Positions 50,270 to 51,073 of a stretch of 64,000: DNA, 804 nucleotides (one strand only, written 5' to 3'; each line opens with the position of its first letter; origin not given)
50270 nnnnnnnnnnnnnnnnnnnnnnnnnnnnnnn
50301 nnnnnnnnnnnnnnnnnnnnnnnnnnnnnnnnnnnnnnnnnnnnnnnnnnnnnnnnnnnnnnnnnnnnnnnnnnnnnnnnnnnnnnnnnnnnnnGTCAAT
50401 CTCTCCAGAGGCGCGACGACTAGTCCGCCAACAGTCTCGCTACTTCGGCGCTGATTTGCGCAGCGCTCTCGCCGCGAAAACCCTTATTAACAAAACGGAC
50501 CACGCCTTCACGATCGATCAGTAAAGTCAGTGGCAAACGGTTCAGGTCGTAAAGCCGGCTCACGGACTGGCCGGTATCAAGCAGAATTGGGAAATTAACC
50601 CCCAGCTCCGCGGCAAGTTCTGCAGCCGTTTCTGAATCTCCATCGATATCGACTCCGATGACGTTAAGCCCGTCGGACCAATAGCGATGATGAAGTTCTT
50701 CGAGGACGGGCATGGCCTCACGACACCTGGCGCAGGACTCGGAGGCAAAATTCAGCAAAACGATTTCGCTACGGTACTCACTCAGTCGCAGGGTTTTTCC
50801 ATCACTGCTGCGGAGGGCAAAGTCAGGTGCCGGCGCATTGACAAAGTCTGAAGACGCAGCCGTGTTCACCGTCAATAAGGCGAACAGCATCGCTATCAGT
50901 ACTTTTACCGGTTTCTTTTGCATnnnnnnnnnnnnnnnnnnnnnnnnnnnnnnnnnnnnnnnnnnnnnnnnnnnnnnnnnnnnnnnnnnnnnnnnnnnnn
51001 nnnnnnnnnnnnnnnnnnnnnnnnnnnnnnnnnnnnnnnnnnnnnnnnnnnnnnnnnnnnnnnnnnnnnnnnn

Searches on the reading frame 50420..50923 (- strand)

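Call 65: search_protein_families(library=pfam, proteins=[window:50420-50923:-], max_evalue=0.00001)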
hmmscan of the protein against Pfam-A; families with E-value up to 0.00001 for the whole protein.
window:50420-50923:- (167 aa): 3 families
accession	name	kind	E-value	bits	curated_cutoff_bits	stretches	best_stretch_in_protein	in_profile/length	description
PF00578.27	AhpC-TSA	-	3.1e-24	85.7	26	1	28-144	1-123/124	AhpC/TSA family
PF08534.16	Redoxin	-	2.8e-19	69.8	26.6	1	28-150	2-136/148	Redoxin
PF13905.12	Thioredoxin_8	-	4.5e-11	43.4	27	1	53-140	2-92/94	Thioredoxin-like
